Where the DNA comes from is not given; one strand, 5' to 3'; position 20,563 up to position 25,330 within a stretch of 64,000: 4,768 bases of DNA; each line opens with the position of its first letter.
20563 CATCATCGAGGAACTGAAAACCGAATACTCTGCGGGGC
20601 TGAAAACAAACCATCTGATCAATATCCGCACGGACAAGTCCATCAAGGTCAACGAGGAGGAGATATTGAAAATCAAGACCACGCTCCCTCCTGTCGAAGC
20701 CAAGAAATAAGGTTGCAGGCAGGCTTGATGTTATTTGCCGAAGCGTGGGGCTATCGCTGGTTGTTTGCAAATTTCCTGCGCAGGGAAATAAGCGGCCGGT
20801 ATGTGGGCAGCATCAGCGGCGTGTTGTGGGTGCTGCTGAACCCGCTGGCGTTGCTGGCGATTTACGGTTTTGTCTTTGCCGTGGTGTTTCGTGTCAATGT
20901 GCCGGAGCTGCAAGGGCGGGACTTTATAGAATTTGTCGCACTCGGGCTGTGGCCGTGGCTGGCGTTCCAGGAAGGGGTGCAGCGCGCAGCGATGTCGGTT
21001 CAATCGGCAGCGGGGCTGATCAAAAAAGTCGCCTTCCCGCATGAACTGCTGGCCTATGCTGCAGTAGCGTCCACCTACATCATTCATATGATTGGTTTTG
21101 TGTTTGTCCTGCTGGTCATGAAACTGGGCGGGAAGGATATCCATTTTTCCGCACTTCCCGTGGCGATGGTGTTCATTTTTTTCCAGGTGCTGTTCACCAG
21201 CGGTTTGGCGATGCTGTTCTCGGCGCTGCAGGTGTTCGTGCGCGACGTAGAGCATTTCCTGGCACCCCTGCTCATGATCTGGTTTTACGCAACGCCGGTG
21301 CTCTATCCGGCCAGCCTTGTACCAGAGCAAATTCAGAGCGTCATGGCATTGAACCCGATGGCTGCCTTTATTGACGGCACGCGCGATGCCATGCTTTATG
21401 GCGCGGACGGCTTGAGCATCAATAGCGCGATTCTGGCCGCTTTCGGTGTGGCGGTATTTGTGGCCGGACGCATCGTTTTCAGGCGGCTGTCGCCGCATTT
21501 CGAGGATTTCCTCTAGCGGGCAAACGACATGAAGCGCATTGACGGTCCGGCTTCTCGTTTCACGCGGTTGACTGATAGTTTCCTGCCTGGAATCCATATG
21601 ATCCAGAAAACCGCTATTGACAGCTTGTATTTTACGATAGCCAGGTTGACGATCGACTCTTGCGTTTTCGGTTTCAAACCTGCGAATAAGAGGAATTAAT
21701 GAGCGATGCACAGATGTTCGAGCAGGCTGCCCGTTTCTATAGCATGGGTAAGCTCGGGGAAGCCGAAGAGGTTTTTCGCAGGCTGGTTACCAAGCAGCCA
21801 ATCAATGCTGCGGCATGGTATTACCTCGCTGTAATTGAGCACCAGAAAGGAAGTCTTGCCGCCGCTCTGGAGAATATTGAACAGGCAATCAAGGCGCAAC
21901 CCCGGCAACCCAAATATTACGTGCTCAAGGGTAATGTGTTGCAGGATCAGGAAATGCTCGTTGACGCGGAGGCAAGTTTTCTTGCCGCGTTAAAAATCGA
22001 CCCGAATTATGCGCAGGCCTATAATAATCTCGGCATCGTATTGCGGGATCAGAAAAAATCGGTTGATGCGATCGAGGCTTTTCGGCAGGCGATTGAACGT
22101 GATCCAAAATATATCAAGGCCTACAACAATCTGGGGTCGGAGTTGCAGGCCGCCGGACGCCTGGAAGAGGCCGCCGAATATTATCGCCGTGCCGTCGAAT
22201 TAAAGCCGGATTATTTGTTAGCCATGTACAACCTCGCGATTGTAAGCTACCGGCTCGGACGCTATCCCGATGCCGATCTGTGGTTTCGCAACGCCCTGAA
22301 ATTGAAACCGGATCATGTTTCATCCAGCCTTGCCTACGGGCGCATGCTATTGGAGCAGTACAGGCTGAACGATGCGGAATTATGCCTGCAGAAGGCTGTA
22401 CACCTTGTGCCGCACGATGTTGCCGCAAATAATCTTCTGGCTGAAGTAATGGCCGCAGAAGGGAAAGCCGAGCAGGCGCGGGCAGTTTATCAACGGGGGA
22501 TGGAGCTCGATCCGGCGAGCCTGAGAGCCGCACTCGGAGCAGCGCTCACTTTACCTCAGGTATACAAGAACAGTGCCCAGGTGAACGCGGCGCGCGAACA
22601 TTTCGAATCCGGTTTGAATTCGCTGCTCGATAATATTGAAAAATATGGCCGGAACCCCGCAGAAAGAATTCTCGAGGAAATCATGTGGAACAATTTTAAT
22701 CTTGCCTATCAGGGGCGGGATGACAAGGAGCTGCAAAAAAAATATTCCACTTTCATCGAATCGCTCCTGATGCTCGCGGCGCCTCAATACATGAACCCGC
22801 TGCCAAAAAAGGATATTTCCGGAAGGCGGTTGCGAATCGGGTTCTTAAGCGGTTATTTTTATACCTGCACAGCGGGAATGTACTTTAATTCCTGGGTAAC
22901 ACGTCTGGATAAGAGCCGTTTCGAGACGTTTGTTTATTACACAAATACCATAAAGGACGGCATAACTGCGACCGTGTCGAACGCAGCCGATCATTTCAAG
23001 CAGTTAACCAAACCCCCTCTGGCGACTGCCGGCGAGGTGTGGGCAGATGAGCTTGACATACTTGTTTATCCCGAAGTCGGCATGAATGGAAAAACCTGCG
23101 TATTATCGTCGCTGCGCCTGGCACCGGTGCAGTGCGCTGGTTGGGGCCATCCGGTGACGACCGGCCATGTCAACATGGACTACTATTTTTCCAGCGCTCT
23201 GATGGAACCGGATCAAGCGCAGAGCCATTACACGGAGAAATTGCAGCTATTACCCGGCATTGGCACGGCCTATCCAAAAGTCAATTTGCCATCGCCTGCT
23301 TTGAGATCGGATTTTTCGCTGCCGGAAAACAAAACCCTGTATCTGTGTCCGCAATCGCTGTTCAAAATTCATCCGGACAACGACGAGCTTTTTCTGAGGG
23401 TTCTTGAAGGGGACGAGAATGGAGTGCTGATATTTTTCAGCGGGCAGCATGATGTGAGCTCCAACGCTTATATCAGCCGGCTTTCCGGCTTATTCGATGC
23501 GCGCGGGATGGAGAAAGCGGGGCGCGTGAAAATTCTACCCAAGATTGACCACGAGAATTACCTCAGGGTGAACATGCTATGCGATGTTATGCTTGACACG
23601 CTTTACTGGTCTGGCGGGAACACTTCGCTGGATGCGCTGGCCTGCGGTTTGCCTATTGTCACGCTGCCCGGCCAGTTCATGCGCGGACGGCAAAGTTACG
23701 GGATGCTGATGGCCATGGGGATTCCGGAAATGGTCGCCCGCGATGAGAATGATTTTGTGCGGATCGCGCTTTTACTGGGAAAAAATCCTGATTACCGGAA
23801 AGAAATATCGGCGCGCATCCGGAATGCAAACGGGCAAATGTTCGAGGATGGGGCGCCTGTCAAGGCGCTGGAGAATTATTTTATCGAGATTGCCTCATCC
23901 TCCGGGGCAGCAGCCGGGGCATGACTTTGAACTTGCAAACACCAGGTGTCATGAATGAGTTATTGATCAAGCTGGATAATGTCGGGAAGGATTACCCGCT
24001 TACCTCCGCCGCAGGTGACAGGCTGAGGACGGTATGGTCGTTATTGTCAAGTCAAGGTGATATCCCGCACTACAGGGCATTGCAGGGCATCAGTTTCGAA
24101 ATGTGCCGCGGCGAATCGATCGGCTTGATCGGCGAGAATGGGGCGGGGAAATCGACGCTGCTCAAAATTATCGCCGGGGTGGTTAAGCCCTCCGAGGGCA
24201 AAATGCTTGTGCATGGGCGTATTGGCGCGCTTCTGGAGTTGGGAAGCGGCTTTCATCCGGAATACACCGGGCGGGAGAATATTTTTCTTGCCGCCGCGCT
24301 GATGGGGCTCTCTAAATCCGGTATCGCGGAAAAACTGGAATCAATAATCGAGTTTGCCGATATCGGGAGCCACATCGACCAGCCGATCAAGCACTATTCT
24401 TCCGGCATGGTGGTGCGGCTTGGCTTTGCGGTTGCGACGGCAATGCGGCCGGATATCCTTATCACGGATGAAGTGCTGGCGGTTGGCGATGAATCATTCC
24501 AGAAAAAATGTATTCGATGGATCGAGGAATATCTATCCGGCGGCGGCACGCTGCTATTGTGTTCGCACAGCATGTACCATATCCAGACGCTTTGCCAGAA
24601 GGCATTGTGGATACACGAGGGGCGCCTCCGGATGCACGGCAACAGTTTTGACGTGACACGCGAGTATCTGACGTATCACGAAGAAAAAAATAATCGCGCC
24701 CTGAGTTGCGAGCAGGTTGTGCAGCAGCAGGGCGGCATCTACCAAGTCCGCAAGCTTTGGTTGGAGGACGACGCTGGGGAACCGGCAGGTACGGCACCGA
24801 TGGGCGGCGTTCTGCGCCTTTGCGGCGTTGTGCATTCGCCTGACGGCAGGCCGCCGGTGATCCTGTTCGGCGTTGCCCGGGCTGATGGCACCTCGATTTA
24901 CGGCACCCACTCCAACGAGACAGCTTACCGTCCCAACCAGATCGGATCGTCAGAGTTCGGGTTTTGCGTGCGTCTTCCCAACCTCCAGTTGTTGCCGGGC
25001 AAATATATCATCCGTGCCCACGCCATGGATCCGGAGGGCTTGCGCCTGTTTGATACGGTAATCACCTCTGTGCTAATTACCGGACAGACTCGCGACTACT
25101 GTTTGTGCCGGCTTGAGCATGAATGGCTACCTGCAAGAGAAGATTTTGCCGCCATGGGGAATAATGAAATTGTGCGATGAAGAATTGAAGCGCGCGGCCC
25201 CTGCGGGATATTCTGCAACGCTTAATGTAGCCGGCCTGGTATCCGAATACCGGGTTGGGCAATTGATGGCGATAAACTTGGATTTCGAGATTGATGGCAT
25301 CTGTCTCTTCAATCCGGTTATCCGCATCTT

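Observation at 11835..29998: Candidate dedicated S-layer-type surface glycoprotein system with two GT41 enzymes and no conventional polymerising glycosyltransferase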

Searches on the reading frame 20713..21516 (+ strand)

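Call 3: search_protein_families(library=pfam, proteins=[window:20713-21516:+], max_evalue=0.01)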
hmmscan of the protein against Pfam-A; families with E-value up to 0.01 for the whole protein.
window:20713-21516:+ (267 aa): 2 families
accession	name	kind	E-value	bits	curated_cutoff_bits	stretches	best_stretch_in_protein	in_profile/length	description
PF01061.29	ABC2_membrane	-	6.9e-13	49.1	26.9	1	21-227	6-210/211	ABC-2 type transporter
PF12698.13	ABC2_membrane_3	-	3.7e-05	23.4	31.6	1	119-252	212-345/347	ABC-2 family transporter protein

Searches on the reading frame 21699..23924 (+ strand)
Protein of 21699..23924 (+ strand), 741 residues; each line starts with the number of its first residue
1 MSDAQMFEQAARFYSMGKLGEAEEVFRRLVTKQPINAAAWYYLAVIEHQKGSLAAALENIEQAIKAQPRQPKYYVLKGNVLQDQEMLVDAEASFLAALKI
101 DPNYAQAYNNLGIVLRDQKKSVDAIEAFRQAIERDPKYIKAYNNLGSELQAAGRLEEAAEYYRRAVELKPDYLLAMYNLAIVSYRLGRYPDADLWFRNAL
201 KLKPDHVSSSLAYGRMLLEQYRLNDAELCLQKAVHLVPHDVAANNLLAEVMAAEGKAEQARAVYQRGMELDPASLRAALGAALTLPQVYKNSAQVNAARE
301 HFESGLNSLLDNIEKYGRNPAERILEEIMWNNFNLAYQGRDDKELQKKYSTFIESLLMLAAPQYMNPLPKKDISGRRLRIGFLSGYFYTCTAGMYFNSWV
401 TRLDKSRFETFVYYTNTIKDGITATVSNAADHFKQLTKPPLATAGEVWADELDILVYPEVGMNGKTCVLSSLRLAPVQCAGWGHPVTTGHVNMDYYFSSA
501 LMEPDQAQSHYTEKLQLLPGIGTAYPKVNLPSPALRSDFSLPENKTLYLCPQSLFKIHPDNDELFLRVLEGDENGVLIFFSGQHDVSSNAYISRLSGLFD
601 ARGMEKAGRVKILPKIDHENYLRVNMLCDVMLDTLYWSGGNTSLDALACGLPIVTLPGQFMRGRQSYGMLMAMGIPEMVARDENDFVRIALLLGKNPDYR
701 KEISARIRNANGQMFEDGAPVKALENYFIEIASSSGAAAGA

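Call 4: search_protein_families(library=pfam, proteins=[window:21699-23924:+], max_evalue=0.01)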
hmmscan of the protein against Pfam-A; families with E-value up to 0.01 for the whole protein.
window:21699-23924:+ (741 aa): 25 families
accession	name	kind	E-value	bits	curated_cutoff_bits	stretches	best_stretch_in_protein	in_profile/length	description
PF07719.23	TPR_2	-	1.1e-35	119.2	27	3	140-172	2-34/34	Tetratricopeptide repeat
PF13844.12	Glyco_transf_41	-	3.2e-35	121.8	25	2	536-710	359-527/543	Glycosyl transferase family 41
PF00515.34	TPR_1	-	1.9e-34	116.5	27.8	4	140-172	2-34/34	Tetratricopeptide repeat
PF13432.12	TPR_16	-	1.6e-32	112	32.7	4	9-71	3-65/65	Tetratricopeptide repeat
PF13414.12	TPR_11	-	3.1e-31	107.2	26.8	4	148-187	3-42/42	TPR repeat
PF13431.12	TPR_17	-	1.8e-30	103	24.4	2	94-126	2-34/34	Tetratricopeptide repeat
PF13181.12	TPR_8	-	8.2e-25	85.3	25.7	2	140-172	2-34/34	Tetratricopeptide repeat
PF14559.12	TPR_19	-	3.6e-22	78.9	25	3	150-205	2-57/68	Tetratricopeptide repeat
PF13428.12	TPR_14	-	9.8e-21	72.6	23.5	2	142-181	4-43/44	Tetratricopeptide repeat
PF13424.12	TPR_12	-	1.7e-19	70.2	30.1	2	74-135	6-75/77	Tetratricopeptide repeat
PF23914.1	TPR_CcmH_CycH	-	9e-13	48.8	42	2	185-267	62-147/158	Cytochrome c-type biogenesis protein H TPR domain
PF13374.12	TPR_10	-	1.5e-12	47.5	27.5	2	141-168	4-31/42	Tetratricopeptide repeat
PF13176.12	TPR_7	-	3e-10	39.8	27.9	0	141-171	1-31/36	Tetratricopeptide repeat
PF12895.13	ANAPC3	-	3e-08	34.3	27.2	1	154-233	4-82/82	Anaphase-promoting complex, cyclosome, subunit 3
PF25064.1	ARM_TT21_5th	-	2.2e-06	28.4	27.8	0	155-224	17-87/117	TT21 fifth ARM repeats domain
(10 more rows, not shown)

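Call 10: search_protein_families(library=ncbifam, proteins=[window:21699-23924:+], max_evalue=0.01)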
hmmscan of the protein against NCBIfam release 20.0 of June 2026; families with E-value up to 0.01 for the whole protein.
window:21699-23924:+ (741 aa): 31 families (the best 25 are shown)
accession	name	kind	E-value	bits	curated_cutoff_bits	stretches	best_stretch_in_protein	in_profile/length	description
TIGR02521.1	type_IV_pilW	equivalog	2.2e-29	102.6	154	2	49-197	43-193/234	type IV pilus biogenesis/stability protein PilW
TIGR02917.1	PEP_TPR_lipo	equivalog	3.2e-27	94.8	312.2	1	11-282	405-676/899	XrtA/PEP-CTERM system TPR-repeat protein PrsT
NF040959.1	MamA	equivalog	2.6e-23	82.5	200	2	8-169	42-203/204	magnetosome protein MamA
NF033920.0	C39_PA2778_fam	equivalog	3.1e-20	72.7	150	4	51-135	170-254/255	PA2778 family cysteine peptidase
TIGR02552.1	LcrH_SycD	equivalog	7.5e-17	61.3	104.8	2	5-104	20-119/136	SycD/LcrH family type III secretion system chaperone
NF033762.1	social_mot_Tgl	equivalog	1.6e-15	57.2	225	3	123-196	49-123/252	social motility TPR repeat lipoprotein Tgl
TIGR04510.1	mod_pep_cyc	subfamily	1.3e-13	50.4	400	1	81-298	408-625/814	putative peptide modification system cyclase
NF033758.1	gliding_GltE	equivalog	1.5e-13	50.6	225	1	91-302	72-279/411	adventurous gliding motility TPR repeat lipoprotein GltE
TIGR00990.1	3a0801s09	subfamily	3.3e-12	45.8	757.25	1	90-230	350-490/615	mitochondrial import receptor subunit TOM70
NF008391.2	PRK11189.1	equivalog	3.8e-12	46.3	250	2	90-158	84-152/297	lipoprotein NlpI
NF049992.1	NGTferase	equivalog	1.1e-11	44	1000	1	453-712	336-589/614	UDP-glucose:protein N-beta-glucosyltransferase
NF047371.1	FlcA_CTERM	equivalog_domain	4.8e-10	38.5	300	1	129-237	428-537/646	periplasmic flagellar collar protein FlcA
NF008757.0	PRK11788.1-5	equivalog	1.3e-09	37.7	363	2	8-184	112-294/388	lipopolysaccharide assembly protein LapB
NF007302.0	PRK09782.1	equivalog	2e-09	36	1223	2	36-136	575-677/990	phage receptor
TIGR00540.1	TPR_hemY_coli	hypoth_equivalog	3.7e-08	32.5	142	2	14-131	272-385/385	heme biosynthesis-associated TPR protein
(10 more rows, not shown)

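Call 57: search_solved_structures(query=window:21699-23924:+, max_evalue=0.00001, show_alignments=1)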
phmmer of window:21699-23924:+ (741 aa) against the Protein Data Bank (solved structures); distinct sequences matched with E-value up to 0.00001: 129 (the best 60 are shown).
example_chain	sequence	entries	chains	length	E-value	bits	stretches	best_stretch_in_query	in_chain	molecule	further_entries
7yeh_B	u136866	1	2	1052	5.5e-87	295.9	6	43-172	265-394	UDP-N-acetylglucosamine--peptide N-acetylglucosaminyltransferase 110 kDa subunit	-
7yea_A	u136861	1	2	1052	8.5e-87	295.3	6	43-171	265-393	UDP-N-acetylglucosamine--peptide N-acetylglucosaminyltransferase 110 kDa subunit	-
7ntf_A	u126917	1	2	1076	1.4e-86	294.6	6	43-171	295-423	Isoform 1 of UDP-N-acetylglucosamine--peptide N-acetylglucosaminyltransferase 110 kDa subu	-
9qhb_A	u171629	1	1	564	2.2e-74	254.2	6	34-209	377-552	Engineered tetratricopeptide repeat protein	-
7y4i_A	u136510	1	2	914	3.2e-54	187.6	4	361-696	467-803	Probable UDP-N-acetylglucosamine--peptide N-acetylglucosaminyltransferase SPINDLY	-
8dtf_A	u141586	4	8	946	5.3e-54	186.9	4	361-696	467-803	Probable UDP-N-acetylglucosamine--peptide N-acetylglucosaminyltransferase SPINDLY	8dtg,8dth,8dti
8cm9_A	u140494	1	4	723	1.7e-50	175.3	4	534-708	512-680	UDP-N-acetylglucosamine--peptide N-acetylglucosaminyltransferase 110 kDa subunit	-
6q4m_A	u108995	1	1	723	1.7e-50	175.3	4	534-708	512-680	UDP-N-acetylglucosamine--peptide N-acetylglucosaminyltransferase 110 kDa subunit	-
5hgv_A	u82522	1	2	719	2e-50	175.1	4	534-708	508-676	UDP-N-acetylglucosamine--peptide N-acetylglucosaminyltransferase 110 kDa subunit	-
6tka_AAA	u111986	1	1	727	2.2e-50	174.9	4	534-708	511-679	UDP-N-acetylglucosamine--peptide N-acetylglucosaminyltransferase 110 kDa subunit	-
3pe3_A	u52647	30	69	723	2.3e-50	174.9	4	534-708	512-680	UDP-N-acetylglucosamine--peptide N-acetylglucosaminyltransferase 110 kDa subunit | UDP-N-ACETYLGLUCOSAMINE--PEPTIDE N-ACETYLGLUCOSAMINYL TRANSFERASE 110 KDA SUB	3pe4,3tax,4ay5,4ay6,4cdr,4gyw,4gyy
6ibo_A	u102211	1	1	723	3.1e-50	174.4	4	534-708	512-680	UDP-N-acetylglucosamine--peptide N-acetylglucosaminyltransferase 110 kDa subunit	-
5nps_A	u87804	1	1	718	3.5e-50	174.3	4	534-708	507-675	UDP-N-acetylglucosamine--peptide N-acetylglucosaminyltransferase 110 kDa subunit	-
5lvv_A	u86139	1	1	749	8.6e-50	173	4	534-708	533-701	UDP-N-acetylglucosamine--peptide N-acetylglucosaminyltransferase 110 kDa subunit,UDP-N-ace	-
5lwv_A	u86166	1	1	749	1.1e-49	172.7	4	534-708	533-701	Host cell factor 1,UDP-N-acetylglucosamine--peptide N-acetylglucosaminyltransferase 110 kD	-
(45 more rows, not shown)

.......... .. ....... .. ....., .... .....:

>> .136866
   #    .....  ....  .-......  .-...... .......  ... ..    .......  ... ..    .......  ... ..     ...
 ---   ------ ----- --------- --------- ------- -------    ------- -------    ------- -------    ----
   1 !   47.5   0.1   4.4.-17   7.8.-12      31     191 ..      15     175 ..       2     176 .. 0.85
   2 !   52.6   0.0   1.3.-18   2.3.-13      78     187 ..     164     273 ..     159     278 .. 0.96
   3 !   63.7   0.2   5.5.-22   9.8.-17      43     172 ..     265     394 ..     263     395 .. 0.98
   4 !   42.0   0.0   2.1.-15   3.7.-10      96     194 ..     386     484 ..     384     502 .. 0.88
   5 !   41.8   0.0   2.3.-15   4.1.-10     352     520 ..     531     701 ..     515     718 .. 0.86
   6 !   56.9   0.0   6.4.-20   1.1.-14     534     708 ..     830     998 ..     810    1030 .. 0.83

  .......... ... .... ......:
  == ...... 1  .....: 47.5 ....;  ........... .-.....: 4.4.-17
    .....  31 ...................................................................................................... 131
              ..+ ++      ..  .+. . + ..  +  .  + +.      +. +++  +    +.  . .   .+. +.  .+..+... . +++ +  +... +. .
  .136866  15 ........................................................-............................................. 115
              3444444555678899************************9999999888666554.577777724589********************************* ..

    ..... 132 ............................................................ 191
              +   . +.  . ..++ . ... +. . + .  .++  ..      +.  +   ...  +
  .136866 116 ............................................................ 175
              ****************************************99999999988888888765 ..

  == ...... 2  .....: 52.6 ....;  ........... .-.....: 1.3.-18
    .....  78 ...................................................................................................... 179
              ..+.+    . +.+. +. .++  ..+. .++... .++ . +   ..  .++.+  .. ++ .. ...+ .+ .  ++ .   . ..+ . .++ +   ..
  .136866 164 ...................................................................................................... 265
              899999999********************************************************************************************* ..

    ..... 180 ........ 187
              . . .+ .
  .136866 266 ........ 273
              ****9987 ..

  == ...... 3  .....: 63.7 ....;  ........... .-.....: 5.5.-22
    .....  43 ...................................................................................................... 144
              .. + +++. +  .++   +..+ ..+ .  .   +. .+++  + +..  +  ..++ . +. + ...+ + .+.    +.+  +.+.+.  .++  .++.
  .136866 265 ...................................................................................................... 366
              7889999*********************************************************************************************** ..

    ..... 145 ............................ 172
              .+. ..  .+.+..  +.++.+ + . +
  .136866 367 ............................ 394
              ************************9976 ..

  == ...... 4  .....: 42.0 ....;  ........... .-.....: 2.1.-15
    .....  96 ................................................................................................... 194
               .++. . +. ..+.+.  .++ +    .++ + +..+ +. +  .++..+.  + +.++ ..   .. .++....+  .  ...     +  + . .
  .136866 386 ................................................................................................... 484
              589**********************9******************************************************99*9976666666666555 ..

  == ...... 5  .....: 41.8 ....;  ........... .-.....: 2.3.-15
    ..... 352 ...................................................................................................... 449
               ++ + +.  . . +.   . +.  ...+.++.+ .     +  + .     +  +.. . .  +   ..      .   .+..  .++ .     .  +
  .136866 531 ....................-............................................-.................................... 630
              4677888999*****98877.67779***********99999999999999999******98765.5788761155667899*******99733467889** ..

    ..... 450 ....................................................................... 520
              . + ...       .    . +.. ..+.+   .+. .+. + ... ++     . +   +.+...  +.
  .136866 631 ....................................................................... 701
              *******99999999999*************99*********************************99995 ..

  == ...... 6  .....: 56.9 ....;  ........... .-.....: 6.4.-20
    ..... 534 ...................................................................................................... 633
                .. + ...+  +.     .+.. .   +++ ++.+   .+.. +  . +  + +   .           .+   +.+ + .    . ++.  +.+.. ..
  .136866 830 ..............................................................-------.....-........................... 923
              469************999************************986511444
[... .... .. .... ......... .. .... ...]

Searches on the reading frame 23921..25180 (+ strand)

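Call 4: search_protein_families(library=pfam, proteins=[window:23921-25180:+], max_evalue=0.01)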
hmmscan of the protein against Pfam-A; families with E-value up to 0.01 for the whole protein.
window:23921-25180:+ (419 aa): 4 families
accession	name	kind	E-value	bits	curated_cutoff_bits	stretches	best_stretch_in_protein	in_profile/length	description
PF00005.33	ABC_tran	-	6.1e-21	75.9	25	1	54-185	1-135/137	ABC transporter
PF14524.12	Wzt_C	-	0.00033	21.1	30.4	1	277-374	13-111/143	Wzt C-terminal domain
PF13304.12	AAA_21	-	0.0013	19.3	27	1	68-85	3-20/304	AAA domain, putative AbiEii toxin, Type IV TA system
PF13555.12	AAA_29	-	0.003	17.7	27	1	62-90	20-48/61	P-loop containing region of AAA domain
